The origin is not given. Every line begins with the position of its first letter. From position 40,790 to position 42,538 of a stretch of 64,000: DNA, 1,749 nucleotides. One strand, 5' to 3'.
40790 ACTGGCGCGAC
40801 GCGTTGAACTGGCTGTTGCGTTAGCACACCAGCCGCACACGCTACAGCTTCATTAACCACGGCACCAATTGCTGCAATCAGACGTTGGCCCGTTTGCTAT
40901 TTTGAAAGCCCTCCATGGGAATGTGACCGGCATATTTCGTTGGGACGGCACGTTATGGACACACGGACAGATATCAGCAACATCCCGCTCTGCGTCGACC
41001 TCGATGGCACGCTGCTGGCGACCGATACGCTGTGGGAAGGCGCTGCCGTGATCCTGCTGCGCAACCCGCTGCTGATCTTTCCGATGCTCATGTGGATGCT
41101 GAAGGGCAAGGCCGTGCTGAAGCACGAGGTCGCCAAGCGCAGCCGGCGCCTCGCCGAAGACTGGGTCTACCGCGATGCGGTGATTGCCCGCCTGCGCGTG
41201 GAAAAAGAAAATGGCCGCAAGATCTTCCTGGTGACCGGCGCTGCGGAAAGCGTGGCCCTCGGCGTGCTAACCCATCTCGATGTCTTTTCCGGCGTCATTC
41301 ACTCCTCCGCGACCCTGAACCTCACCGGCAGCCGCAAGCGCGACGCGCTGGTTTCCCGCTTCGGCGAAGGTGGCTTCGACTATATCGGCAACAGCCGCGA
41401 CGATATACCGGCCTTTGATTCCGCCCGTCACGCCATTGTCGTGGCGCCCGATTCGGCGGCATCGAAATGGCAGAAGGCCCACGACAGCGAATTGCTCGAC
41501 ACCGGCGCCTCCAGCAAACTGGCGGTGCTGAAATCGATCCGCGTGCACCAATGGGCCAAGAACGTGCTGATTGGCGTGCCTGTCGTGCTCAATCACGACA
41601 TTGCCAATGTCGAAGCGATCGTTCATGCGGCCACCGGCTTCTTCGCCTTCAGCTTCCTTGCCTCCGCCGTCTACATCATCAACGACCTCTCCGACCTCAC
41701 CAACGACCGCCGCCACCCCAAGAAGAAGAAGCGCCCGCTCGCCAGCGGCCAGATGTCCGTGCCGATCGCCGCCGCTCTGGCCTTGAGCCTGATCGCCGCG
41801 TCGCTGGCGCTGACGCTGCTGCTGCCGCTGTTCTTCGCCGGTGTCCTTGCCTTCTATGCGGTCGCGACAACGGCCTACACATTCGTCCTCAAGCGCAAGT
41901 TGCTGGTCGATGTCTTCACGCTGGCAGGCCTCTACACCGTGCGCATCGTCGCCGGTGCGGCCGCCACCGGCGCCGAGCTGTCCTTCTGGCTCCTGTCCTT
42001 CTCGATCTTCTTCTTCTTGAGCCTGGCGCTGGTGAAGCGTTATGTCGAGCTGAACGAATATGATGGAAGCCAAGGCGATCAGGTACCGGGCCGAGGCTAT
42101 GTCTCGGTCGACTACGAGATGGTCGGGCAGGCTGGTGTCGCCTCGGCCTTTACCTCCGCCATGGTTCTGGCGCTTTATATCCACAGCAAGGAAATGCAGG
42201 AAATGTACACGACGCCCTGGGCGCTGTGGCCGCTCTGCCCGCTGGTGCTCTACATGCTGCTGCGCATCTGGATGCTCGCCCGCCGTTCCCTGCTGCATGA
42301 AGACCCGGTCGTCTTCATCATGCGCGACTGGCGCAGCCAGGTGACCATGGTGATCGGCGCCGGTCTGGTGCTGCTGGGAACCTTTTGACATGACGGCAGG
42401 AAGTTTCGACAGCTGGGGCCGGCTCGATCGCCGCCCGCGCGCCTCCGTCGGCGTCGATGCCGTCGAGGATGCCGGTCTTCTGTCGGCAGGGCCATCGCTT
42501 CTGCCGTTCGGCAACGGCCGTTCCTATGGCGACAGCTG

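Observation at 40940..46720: Five-gene operon for a polyprenyl-phosphate-linked pentose (arabinose-like or aminopentose) donor, with an unusual class-III aminotransferase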

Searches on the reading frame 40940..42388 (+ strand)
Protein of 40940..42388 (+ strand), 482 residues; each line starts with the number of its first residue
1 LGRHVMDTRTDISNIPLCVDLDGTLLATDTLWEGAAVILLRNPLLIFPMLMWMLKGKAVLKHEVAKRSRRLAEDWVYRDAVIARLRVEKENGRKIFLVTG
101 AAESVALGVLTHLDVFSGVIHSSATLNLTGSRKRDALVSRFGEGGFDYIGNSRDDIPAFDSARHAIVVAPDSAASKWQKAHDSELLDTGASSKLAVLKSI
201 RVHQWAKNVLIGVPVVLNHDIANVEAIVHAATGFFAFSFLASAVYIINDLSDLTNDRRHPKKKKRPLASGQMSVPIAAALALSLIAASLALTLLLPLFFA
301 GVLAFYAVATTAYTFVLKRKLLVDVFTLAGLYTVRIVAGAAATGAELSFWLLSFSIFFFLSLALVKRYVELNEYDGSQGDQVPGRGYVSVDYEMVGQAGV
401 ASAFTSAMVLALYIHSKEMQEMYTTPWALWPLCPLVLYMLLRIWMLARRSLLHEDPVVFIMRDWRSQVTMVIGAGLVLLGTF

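Call 3: search_protein_families(library=pfam, proteins=[window:40940-42388:+], max_evalue=0.01)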
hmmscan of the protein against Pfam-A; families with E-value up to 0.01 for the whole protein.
window:40940-42388:+ (482 aa): 2 families
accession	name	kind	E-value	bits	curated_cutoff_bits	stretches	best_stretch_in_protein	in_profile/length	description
PF01040.23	UbiA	-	1.5e-22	80.6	34.2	1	229-449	21-234/250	UbiA prenyltransferase family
PF12710.13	HAD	-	1.1e-05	26.3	27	1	20-159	4-188/189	haloacid dehalogenase-like hydrolase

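Call 4: search_protein_families(library=ncbifam, proteins=[window:40940-42388:+], max_evalue=0.01)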
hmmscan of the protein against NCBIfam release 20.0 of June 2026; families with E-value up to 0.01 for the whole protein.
window:40940-42388:+ (482 aa): 19 families
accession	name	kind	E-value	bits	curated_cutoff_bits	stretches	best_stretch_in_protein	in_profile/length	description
NF006088.0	PRK08238.1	equivalog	6.7e-171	569.2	351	1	8-480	5-479/482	UbiA family prenyltransferase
NF008977.0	PRK12324.1-2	equivalog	1.2e-42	146.3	234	1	196-474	5-280/297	decaprenyl-phosphate phosphoribosyltransferase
NF008978.0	PRK12324.1-4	equivalog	4.4e-41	140.9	207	1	180-479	19-317/322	decaprenyl-phosphate phosphoribosyltransferase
NF008976.0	PRK12324.1-1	equivalog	1.2e-33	116.8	474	1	192-372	17-201/306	decaprenyl-phosphate phosphoribosyltransferase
NF009523.0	PRK12884.1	equivalog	2.5e-11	43.3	269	1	206-359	14-167/279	prenyltransferase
TIGR01473.1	cyoE_ctaB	equivalog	1.1e-08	35.2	210.3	1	231-358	38-169/281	heme o synthase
NF009521.0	PRK12882.1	equivalog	2.8e-08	33.3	296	1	226-391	37-197/280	geranylgeranylglycerol-phosphate geranylgeranyltransferase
TIGR01474.1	ubiA_proteo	equivalog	1.2e-07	31.5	275.45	1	240-348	53-160/282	4-hydroxybenzoate octaprenyltransferase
NF009514.0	PRK12873.1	equivalog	4.1e-06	26.4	246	1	242-297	61-116/297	4-hydroxybenzoate polyprenyltransferase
TIGR01475.1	ubiA_other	subfamily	1.5e-05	24.6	180.8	1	232-360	40-165/282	UbiA-like polyprenyltransferase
NF003349.0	PRK04375.1-2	equivalog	1.6e-05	24.3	246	1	236-359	67-194/318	heme o synthase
NF009522.0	PRK12883.1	equivalog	6.3e-05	22.6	353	1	224-345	33-152/279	geranylgeranylglycerol-phosphate geranylgeranyltransferase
NF009609.0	PRK13106.1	equivalog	7e-05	22.4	349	1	234-345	55-165/301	prenyltransferase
TIGR01488.1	HAD-SF-IB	subfamily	0.00046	20.2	45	1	18-126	3-122/177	HAD-IB family phosphatase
NF045897.1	SCO3242_trans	equivalog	0.00078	19.1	260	1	245-342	48-143/287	SCO3242 family prenyltransferase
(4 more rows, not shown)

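Call 8: find_homologous_proteins(query=window:40940-42388:+)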
Query window:40940-42388:+ (482 aa): 6786 proteins with E <= 0.001 among 8000 candidates; the best 120 are listed.
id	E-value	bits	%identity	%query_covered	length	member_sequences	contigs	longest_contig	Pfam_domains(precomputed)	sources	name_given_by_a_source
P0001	0.0e+0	1043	100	99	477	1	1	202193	PF01040.24,PF12710.14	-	-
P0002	3.1e-248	842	79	99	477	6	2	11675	PF01040.24,PF12710.14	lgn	-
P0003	7.5e-240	815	76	99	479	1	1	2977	PF01040.24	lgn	-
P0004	1.3e-239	814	76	99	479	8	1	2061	PF01040.24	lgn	-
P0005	9.9e-239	811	76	99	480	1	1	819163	PF01040.24,PF12710.14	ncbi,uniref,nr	ncbi:UbiA family prenyltransferase [Pararhizobium sp. BT-229]|uniref:UbiA family prenyltransferase n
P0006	5.6e-238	808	76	99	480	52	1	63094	PF01040.24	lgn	-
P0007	2.7e-237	806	76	99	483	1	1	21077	PF01040.24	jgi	jgi:4-hydroxybenzoate polyprenyltransferase/phosphoserine phosphatase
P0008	4.5e-237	805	76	99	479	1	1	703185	PF01040.24,PF12710.14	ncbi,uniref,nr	ncbi:UbiA family prenyltransferase [Pararhizobium arenae]|uniref:UbiA family prenyltransferase n=1 T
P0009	5.2e-237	805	75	99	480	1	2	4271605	PF01040.24,PF12710.14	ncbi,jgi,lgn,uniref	ncbi:UbiA family prenyltransferase [Pararhizobium sp. LjRoot238]|uniref:UbiA family prenyltransferas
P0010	5.3e-237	805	75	99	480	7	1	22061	PF01040.24,PF12710.14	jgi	jgi:4-hydroxybenzoate polyprenyltransferase/phosphoserine phosphatase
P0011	5.7e-237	805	75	99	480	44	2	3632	PF01040.24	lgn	-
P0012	6.1e-237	805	75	99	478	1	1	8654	PF01040.24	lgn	-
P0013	7.0e-237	805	74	99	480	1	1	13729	PF01040.24,PF12710.14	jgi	-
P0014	1.8e-236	803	75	99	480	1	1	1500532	PF01040.24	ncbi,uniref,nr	ncbi:UbiA family prenyltransferase [Rhizobium herbae]|uniref:UbiA family prenyltransferase n=1 Tax=R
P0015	5.4e-236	802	77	99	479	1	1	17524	PF01040.24,PF12710.14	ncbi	-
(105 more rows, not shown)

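Call 13: find_related_loci(query=A1, collection=genome_contigs, flank=10000)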
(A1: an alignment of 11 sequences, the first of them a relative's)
Query A1 (477 aa) in genome_contigs; peptide patterns used: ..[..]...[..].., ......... (x = any residue, [..] = any of these).
599 stretches matched a pattern (row limit reached: there are more); 229 encode a relative of the query (tblastn E <= 1e-3); the best 80 are kept; 80 distinct loci.
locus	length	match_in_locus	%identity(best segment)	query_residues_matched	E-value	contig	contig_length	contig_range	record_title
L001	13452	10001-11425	76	1-475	0e+0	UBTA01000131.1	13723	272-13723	Rhizobiales bacterium isolate AFS031141 genome assembly, contig: contig_131, whole genome shotgun sequence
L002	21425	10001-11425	76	1-475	0e+0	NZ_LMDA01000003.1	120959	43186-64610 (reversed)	Rhizobium sp. Root1212 contig_11, whole genome shotgun sequence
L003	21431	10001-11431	75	1-477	0e+0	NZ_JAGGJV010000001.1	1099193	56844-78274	Rhizobium herbae strain DSM 26427 Ga0454099_01, whole genome shotgun sequence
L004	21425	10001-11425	76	1-475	0e+0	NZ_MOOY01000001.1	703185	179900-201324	Pararhizobium arenae strain MIM27 scaffold1, whole genome shotgun sequence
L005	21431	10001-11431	75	1-477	0e+0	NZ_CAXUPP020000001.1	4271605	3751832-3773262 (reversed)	Pararhizobium sp. LjRoot238 LJR238c1, whole genome shotgun sequence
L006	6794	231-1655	75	1-475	0e+0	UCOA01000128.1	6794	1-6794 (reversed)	Rhizobiales bacterium isolate R129_A genome assembly, contig: contig_128, whole genome shotgun sequence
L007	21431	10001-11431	76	1-477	0e+0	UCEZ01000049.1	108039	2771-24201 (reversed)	Rhizobiales bacterium isolate AFS073149 genome assembly, contig: contig_49, whole genome shotgun sequence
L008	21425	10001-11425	75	1-475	0e+0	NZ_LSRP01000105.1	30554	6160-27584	Pararhizobium antarcticum strain NAQVI 59 contig48, whole genome shotgun sequence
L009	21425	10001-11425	76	1-475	0e+0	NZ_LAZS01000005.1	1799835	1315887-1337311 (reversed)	Ensifer adhaerens strain L18 contig5, whole genome shotgun sequence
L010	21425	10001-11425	75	1-475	0e+0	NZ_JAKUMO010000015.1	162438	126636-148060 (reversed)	Ensifer sp. MJa1 NODE_15_length_162438_cov_130.373988, whole genome shotgun sequence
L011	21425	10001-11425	75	1-475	0e+0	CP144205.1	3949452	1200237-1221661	Sinorhizobium chiapasense strain S24 chromosome, complete genome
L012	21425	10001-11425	76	1-475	0e+0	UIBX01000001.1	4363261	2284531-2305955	Rhizobiales bacterium isolate R129_I genome assembly, contig: contig_1, whole genome shotgun sequence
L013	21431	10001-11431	75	1-477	0e+0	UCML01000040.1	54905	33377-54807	Rhizobiales bacterium isolate R129_J genome assembly, contig: contig_40, whole genome shotgun sequence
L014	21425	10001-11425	75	1-475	0e+0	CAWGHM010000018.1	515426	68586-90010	MAG: uncultured Alphaproteobacteria bacterium isolate MFD02832.bin.2.101 genome assembly, contig: contig_6031, whole gen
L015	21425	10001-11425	76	1-475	0e+0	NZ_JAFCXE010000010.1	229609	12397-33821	Pararhizobium sp. PWRC1-1 NODE_10_length_229609_cov_61.265371, whole genome shotgun sequence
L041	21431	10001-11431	63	1-477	0e+0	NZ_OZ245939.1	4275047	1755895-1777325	MAG: Hoeflea sp. isolate ca16b8c9-36e6-453e-b725-f16d08fa36cf chromosome 1, complete sequence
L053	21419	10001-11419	62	1-473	0e+0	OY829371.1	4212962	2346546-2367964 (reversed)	MAG: Lentilitoribacter sp. isolate 6ee52ac0-c030-4fa4-9049-db9211fff6a3 genome assembly, chromosome: 1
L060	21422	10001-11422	60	1-474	0e+0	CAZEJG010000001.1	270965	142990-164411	MAG TPA_asm: uncultured Hoeflea sp. isolate binchicken_co237_101 genome assembly, contig: NODE_31_length_270965_cov_15.0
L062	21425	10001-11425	60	1-475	0e+0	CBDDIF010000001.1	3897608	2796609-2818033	MAG: Hoeflea sp. isolate de7d1fd8-3844-4ab1-894f-cffbf416fd34 genome assembly, contig: contig_1, whole genome shotgun se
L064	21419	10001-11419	60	1-473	0e+0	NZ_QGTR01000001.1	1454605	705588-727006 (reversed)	Hoeflea marina strain DSM 16791 Ga0244531_101, whole genome shotgun sequence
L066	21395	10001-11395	59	11-475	0e+0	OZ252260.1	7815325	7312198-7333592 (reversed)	MAG: Hoeflea sp. isolate 2f27de24-c198-4795-9465-b2fefa61cf49 genome assembly, chromosome: 1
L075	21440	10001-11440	58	1-473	9e-175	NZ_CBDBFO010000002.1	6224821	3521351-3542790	MAG: Hoeflea sp. isolate f0ddb2cc-3267-47f4-9c61-91efbe495f11 contig_2, whole genome shotgun sequence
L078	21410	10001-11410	59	4-473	7e-167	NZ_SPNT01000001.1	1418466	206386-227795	Nitratireductor sp. XY-223 NODE_1_length_1418466_cov_52.905788, whole genome shotgun sequence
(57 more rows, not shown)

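Call 17: search_protein_families(library=pfam, proteins=[L041:12918-13919:+, L041:14044-16335:+, L041:16357-17772:+, L041:7521-8924:-, L041:8961-9677:-, L041:12627-13808:-, L041:17788-19524:-], max_evalue=0.001)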
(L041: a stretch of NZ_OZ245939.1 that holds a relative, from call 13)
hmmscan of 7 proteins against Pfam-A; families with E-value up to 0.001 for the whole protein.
L041:12918-13919:+ (333 aa): 6 families
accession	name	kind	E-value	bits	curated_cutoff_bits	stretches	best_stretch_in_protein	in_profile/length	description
PF01210.29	NAD_Gly3P_dh_N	-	5.2e-47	160.2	23.1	1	4-155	2-154/158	NAD-dependent glycerol-3-phosphate dehydrogenase N-terminus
PF07479.19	NAD_Gly3P_dh_C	-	2.6e-42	144.8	25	1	178-312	1-140/142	NAD-dependent glycerol-3-phosphate dehydrogenase C-terminus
PF20618.3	GPD_NAD_C_bact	-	2.5e-14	54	27.6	1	238-297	1-64/66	Bacterial GPD, NAD-dependent C-terminal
PF02558.23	ApbA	-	1.5e-11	44.6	22.2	1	4-119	1-113/150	Ketopantoate reductase PanE/ApbA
PF03807.23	F420_oxidored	-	2e-06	28.8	21.6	1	3-103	1-90/94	NADP oxidoreductase coenzyme F420-dependent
PF03446.21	NAD_binding_2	-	2.2e-05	25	21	1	3-124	1-112/161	NAD binding domain of 6-phosphogluconate dehydrogenase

L041:14044-16335:+ (763 aa): 3 families
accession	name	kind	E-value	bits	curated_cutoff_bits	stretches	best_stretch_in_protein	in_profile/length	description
PF07221.17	GlcNAc_2-epim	-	2.6e-66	224.7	23.4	1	416-751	1-347/347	N-acylglucosamine 2-epimerase (GlcNAc 2-epimerase)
PF00483.29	NTP_transferase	-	6.4e-40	137.7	21.2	1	24-307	2-242/245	Nucleotidyl transferase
PF22640.1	ManC_GMP_beta-helix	-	6.2e-11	42.5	27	1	315-368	1-54/55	MannoseP isomerase/GMP-like beta-helix domain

L041:16357-17772:+ (471 aa): 4 families
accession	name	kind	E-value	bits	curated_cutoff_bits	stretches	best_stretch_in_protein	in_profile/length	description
PF02878.22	PGM_PMM_I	-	9.2e-27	93.8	22.5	1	4-130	3-130/138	Phosphoglucomutase/phosphomannomutase, alpha/beta/alpha domain I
PF02880.22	PGM_PMM_III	-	7.6e-11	42.6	20.7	1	257-370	2-110/115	Phosphoglucomutase/phosphomannomutase, alpha/beta/alpha domain III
PF02879.22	PGM_PMM_II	-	6e-10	40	29.3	1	170-252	19-103/103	Phosphoglucomutase/phosphomannomutase, alpha/beta/alpha domain II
PF00408.26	PGM_PMM_IV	-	1.5e-07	31.8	23.1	1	408-462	21-65/68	Phosphoglucomutase/phosphomannomutase, C-terminal domain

L041:7521-8924:- (467 aa): 1 family
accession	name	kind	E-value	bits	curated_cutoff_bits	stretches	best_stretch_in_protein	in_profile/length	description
PF00275.25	EPSP_synthase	-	3.8e-103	345.8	22.8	1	31-457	3-416/417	EPSP synthase (3-phosphoshikimate 1-carboxyvinyltransferase)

L041:8961-9677:- (238 aa): 0 families

L041:12627-13808:- (393 aa): 0 families

L041:17788-19524:- (578 aa): 1 family
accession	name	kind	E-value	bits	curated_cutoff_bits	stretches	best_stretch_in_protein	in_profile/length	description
PF06808.19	DctM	-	1.1e-102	344.4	23.8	1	157-565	2-412/413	Tripartite ATP-independent periplasmic transporter, DctM component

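Call 23: search_solved_structures(query=window:40940-42388:+, max_evalue=0.01, show_alignments=1)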
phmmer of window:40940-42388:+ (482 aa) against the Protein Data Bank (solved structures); distinct sequences matched with E-value up to 0.01: 3.
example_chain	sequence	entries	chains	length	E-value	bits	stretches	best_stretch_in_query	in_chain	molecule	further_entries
8j8j_D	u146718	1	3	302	2.5e-26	95.9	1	193-374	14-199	Decaprenyl-phosphate phosphoribosyltransferase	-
8j8k_A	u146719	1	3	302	2.4e-17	66.2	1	193-374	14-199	Decaprenyl-phosphate phosphoribosyltransferase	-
6m31_A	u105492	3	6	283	0.0036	19.5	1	227-393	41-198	Digeranylgeranylglyceryl phosphate synthase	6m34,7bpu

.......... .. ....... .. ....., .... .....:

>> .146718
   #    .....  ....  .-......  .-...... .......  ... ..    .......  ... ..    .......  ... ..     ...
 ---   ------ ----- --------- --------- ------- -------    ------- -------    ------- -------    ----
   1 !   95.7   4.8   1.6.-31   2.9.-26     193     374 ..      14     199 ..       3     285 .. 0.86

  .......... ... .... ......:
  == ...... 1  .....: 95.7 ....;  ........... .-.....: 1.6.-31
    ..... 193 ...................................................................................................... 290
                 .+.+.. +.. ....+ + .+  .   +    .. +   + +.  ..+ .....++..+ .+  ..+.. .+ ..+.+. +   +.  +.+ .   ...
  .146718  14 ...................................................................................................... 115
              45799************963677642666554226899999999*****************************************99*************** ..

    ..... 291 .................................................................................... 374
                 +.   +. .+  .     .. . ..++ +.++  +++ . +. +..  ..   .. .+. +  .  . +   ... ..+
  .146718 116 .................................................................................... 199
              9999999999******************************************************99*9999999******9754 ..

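Call 26: search_protein_families(library=pfam, proteins=[L064:14945-16855:+, L064:17010-18497:-, L064:19180-20685:+, L075:13696-15336:-, L075:12955-13542:-, L075:18728-21238:+, L064:15089-16966:-], max_evalue=0.001)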
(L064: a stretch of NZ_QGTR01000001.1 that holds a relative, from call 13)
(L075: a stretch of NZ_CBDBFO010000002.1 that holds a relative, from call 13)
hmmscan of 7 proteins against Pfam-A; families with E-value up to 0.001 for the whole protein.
L064:14945-16855:+ (636 aa): 0 families

L064:17010-18497:- (495 aa): 2 families
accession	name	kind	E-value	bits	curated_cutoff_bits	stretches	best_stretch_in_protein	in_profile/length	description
PF00120.29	Gln-synt_C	-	4.5e-139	463.8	24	1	130-492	2-344/344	Glutamine synthetase, catalytic domain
PF03951.24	Gln-synt_N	-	8.2e-32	109.1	33.4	1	41-122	1-82/82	Glutamine synthetase, beta-Grasp domain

L064:19180-20685:+ (501 aa): 2 families
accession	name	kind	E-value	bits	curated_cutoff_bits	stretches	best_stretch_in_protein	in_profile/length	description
PF01256.23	Carb_kinase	-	3.3e-48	164.7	27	1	256-483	3-223/242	NAD(P)H-hydrate dehydratase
PF03853.21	YjeF_N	-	2.5e-32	112.6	24.9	1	42-196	3-169/169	YjeF-related protein N-terminus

L075:13696-15336:- (546 aa): 1 family
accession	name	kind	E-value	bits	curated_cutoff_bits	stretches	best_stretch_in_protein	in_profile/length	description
PF03050.20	DDE_Tnp_IS66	-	1.6e-17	64.3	23.1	1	372-496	148-281/284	Transposase IS66 family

L075:12955-13542:- (195 aa): 1 family
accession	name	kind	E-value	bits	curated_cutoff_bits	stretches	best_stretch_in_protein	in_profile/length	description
PF07929.16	PRiA4_ORF3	-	5.5e-48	163.4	26.6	1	10-185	2-172/173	Plasmid pRiA4b ORF-3-like protein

L075:18728-21238:+ (836 aa): 11 families
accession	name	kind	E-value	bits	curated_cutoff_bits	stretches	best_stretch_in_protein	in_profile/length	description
PF01266.30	DAO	-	3.2e-72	244.4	27.9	1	7-368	2-353/353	FAD dependent oxidoreductase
PF01571.26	GCV_T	-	2.6e-67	227.2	25.6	1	427-723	1-254/255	Aminomethyltransferase folate-binding domain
PF08669.17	GCV_T_C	-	4e-19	68.7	25.9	1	750-828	3-80/80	Glycine cleavage T-protein C-terminal barrel domain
PF16350.10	FAO_M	-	2.2e-18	66.6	27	1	371-424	1-55/56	FAD dependent oxidoreductase central domain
PF13454.12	NAD_binding_9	-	7.1e-07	29.8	21.8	0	8-49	1-45/155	FAD-NAD(P)-binding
PF13738.12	Pyr_redox_3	-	2.4e-06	27.5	30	0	157-209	87-138/305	Pyridine nucleotide-disulphide oxidoreductase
PF01494.25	FAD_binding_3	-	2.1e-05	24.3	22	0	151-221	100-174/349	FAD binding domain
PF00070.33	Pyr_redox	-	5e-05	24.2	22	0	6-38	1-32/82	Pyridine nucleotide-disulphide oxidoreductase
PF07992.20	Pyr_redox_2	-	7.7e-05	22.7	26.1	0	5-37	143-174/291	Pyridine nucleotide-disulphide oxidoreductase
PF03486.20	HI0933_like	-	0.00091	19.2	50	0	151-212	109-172/244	HI0933-like protein Rossmann domain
PF01593.30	Amino_oxidase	-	0.00097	19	19.8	0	152-205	205-256/443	Flavin containing amine oxidoreductase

L064:15089-16966:- (625 aa): 0 families
